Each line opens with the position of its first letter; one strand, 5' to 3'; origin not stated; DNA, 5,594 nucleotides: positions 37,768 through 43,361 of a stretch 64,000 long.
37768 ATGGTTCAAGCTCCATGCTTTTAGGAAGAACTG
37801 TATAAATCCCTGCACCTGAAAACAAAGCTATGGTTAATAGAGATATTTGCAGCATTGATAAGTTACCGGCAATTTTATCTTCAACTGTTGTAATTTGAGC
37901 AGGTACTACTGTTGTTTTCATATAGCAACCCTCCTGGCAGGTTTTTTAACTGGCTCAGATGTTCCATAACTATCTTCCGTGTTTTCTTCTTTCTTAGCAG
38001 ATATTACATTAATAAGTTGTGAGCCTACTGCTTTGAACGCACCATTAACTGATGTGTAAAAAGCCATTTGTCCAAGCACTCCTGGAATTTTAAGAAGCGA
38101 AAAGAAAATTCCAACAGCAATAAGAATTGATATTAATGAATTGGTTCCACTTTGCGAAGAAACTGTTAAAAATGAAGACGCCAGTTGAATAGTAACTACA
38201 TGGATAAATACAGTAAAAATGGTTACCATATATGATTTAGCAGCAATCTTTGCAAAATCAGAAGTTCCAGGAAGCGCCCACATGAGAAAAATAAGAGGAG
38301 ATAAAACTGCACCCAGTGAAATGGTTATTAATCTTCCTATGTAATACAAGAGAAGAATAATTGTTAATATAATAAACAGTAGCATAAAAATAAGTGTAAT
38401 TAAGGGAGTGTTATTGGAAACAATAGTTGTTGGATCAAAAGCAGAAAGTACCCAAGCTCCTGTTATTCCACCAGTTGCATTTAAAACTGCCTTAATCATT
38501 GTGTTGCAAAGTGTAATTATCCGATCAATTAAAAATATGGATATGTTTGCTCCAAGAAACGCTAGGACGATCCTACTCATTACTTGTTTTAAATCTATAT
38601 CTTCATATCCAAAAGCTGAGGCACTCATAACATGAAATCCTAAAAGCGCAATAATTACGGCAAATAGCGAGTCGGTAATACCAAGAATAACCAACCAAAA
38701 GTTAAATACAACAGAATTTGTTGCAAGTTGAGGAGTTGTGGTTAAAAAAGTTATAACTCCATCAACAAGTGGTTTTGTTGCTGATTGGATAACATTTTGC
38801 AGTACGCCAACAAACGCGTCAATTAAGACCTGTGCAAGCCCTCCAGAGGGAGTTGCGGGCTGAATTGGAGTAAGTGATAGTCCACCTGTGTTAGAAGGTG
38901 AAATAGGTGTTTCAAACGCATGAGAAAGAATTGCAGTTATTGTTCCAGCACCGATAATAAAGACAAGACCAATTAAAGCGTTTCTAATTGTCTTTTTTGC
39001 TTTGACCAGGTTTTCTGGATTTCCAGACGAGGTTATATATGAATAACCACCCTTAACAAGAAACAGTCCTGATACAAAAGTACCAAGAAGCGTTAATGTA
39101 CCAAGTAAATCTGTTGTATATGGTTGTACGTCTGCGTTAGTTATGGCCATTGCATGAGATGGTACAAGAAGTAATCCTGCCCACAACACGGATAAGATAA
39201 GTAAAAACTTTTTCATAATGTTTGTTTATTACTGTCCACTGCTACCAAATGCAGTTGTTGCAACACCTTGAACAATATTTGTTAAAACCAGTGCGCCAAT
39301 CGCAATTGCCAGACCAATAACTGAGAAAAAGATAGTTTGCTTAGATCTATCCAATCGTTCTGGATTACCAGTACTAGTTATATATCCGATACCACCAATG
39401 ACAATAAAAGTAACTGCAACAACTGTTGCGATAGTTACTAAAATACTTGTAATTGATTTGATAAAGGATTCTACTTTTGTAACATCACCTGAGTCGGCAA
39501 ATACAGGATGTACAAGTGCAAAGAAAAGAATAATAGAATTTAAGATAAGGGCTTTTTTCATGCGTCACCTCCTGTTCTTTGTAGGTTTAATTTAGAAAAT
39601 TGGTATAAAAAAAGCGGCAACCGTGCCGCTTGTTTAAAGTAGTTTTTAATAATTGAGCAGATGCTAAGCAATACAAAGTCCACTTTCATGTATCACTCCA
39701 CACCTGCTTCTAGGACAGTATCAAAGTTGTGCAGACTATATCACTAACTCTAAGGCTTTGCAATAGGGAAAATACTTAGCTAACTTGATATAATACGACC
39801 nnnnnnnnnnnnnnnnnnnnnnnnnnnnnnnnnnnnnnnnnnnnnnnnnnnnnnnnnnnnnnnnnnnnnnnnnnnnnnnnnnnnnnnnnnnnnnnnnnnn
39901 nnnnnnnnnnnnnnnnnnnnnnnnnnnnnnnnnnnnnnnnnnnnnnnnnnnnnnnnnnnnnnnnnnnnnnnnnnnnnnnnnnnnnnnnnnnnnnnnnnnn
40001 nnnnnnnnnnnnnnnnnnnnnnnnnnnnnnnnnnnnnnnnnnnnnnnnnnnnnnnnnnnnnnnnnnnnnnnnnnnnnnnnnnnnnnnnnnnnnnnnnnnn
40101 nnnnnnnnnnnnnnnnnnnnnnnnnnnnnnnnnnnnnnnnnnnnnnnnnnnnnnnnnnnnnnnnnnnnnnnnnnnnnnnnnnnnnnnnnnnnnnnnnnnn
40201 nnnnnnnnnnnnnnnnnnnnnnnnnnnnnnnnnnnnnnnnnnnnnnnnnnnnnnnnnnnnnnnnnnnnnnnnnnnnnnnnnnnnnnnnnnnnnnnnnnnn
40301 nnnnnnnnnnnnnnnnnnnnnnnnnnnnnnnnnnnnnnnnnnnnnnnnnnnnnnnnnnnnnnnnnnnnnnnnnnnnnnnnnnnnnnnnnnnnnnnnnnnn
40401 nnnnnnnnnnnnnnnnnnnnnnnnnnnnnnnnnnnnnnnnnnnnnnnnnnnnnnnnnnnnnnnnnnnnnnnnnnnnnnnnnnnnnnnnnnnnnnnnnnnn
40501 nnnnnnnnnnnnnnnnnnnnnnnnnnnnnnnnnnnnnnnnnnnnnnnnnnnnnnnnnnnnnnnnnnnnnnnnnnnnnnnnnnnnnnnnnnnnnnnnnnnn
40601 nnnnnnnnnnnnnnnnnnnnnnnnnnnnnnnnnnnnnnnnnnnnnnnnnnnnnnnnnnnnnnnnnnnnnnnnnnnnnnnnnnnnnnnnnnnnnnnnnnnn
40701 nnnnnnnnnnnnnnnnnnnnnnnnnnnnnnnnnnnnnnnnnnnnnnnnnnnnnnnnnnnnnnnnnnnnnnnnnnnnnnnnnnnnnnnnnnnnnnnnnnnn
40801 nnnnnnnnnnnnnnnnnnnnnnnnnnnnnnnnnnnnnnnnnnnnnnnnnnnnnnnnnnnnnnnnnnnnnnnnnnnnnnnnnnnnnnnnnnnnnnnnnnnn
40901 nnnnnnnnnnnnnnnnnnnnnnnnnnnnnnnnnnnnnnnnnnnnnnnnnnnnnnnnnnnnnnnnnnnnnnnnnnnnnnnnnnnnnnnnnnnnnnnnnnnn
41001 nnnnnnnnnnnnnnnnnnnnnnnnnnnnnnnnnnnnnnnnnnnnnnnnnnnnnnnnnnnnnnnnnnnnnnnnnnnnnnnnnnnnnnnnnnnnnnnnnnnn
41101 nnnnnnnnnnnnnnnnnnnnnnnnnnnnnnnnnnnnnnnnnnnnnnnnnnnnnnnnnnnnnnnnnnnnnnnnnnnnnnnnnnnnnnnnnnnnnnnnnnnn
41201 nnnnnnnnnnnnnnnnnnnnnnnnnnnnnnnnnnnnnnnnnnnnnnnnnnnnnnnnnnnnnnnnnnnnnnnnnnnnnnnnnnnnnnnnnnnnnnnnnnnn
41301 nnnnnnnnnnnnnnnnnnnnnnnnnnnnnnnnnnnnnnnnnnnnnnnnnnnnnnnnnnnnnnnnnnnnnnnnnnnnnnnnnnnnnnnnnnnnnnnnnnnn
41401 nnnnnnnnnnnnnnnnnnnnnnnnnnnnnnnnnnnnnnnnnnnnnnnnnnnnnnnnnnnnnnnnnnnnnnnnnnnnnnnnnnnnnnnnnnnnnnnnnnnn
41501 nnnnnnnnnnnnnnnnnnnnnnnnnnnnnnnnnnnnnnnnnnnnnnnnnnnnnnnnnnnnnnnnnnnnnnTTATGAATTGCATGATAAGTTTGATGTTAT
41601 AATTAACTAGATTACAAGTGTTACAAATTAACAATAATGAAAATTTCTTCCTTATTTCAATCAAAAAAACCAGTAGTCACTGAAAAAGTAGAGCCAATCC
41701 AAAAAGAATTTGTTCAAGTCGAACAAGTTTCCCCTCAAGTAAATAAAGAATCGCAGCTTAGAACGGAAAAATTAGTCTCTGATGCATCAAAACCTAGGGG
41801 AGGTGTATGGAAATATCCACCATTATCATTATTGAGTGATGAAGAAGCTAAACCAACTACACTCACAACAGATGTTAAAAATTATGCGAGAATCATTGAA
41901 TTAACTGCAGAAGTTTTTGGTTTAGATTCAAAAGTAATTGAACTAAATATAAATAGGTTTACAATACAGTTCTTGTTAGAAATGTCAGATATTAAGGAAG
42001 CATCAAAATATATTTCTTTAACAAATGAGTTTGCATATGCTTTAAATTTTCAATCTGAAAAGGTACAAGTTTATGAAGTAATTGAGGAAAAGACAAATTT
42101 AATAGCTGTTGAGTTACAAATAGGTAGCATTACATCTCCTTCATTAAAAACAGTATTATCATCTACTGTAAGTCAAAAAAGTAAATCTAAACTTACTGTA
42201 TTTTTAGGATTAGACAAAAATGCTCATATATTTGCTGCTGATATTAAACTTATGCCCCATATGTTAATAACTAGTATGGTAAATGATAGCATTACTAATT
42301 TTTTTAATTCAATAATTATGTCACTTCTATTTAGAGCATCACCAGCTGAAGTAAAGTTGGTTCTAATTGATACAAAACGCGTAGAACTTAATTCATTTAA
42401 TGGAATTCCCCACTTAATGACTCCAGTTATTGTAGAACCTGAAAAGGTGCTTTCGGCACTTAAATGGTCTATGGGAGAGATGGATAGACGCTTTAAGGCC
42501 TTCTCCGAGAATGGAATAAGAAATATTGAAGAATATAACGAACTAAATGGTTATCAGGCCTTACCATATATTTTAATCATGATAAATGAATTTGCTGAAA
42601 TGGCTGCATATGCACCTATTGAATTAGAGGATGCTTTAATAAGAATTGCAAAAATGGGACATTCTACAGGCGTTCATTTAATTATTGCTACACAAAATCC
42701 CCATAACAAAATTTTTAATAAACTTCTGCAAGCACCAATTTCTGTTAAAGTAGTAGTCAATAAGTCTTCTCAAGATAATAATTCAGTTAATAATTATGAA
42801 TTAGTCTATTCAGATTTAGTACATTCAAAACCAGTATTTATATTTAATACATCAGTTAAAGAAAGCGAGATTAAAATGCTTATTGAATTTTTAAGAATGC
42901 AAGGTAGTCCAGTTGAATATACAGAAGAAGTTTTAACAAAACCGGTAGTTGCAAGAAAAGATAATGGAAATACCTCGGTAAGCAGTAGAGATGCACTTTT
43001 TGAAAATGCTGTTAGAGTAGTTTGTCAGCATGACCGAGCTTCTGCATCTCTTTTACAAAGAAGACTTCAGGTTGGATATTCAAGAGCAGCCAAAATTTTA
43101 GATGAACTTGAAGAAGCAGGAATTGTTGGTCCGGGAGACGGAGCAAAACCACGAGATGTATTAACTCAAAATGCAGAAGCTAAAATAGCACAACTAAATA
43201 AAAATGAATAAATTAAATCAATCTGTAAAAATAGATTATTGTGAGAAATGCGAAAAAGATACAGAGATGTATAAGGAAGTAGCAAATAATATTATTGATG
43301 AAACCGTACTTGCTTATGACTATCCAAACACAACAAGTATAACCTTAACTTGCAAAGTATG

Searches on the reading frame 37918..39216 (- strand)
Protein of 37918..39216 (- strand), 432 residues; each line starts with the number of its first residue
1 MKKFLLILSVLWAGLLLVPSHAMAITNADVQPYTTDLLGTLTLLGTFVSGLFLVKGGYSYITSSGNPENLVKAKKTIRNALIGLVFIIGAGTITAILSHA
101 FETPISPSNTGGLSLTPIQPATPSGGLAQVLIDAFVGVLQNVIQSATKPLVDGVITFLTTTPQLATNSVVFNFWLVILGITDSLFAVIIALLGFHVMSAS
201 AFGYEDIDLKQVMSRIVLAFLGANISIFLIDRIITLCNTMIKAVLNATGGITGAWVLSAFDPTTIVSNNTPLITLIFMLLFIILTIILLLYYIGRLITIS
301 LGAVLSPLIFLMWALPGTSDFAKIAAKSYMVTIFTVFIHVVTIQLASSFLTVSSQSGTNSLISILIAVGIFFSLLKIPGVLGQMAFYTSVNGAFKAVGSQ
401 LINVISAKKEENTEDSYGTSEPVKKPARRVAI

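Call 39: search_protein_families(library=pfam, proteins=[window:37918-39216:-], max_evalue=0.001)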
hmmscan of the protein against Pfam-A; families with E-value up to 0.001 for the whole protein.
window:37918-39216:- (432 aa): 2 families
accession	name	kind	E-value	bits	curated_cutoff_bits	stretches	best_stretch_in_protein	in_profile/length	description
PF19597.4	TrbL_4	-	3e-06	27.3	27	1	127-400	4-263/276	Conjugal transfer protein TrbL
PF18895.5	T4SS_pilin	-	4.7e-06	27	26.6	1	41-94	16-68/71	Type IV secretion system pilin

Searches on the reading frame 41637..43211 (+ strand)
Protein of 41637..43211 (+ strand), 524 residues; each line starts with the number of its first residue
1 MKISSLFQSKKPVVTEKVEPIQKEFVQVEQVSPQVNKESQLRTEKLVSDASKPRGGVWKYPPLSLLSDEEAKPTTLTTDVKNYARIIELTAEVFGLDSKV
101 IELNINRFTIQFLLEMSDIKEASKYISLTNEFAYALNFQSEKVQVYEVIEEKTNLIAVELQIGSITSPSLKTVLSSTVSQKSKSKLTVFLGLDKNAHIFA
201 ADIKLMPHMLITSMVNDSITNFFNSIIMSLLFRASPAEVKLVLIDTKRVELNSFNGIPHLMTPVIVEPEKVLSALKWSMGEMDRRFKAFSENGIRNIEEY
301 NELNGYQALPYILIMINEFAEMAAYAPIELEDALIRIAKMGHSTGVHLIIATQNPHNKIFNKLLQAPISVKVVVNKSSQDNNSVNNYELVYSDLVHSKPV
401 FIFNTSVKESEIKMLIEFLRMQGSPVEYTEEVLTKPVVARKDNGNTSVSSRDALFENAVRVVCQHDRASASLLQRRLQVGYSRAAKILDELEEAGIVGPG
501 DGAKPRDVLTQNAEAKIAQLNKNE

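Call 19: search_protein_families(library=pfam, proteins=[window:41637-43211:+], max_evalue=0.0001)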
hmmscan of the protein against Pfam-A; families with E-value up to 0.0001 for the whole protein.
window:41637-43211:+ (524 aa): 3 families
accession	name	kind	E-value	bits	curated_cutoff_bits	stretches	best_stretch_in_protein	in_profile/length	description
PF01580.24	FtsK_SpoIIIE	-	3.3e-39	135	24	1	170-355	2-219/221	FtsK/SpoIIIE family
PF09397.16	FtsK_gamma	-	1.1e-25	89.5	30.6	1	450-510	2-62/63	Ftsk gamma domain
PF17854.6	FtsK_alpha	-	5.6e-05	23.7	22.9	0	61-159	2-98/101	FtsK alpha domain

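Call 24: list_cluster_members(proteins=[window:41637-43211:+, window:21095-21688:-, window:21836-22369:-, window:22506-23483:-, window:23613-24125:-, window:24207-24599:+, window:24877-25659:-, window:25872-26243:-, window:26663-27187:-, window:27916-28536:-])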
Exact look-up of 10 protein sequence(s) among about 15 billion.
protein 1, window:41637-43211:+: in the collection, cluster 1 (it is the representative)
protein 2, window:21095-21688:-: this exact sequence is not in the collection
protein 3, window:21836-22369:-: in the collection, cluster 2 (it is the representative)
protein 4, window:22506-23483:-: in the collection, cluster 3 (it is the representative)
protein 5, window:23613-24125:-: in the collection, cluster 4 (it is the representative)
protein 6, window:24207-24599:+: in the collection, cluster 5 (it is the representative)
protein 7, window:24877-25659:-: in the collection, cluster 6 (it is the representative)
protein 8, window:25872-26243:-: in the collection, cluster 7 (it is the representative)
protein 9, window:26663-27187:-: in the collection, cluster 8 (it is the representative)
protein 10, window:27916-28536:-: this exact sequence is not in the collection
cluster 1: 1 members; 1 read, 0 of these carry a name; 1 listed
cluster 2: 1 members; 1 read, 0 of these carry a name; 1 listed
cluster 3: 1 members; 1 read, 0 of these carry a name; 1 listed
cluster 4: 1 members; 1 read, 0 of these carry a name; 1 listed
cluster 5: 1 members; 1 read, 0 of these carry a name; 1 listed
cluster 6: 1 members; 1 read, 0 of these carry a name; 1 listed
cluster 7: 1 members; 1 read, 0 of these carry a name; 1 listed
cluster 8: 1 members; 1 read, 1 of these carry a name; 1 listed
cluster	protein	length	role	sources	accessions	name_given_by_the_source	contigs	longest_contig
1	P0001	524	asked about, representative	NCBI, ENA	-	-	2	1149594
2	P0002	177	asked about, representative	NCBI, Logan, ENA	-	-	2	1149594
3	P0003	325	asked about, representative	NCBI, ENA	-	-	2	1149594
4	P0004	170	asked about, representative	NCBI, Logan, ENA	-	-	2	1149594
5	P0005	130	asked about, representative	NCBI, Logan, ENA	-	-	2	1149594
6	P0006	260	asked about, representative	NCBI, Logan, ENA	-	-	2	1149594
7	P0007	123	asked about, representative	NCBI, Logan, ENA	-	-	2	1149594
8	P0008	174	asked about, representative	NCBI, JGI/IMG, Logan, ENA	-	uncharacterized LabA/DUF88 family protein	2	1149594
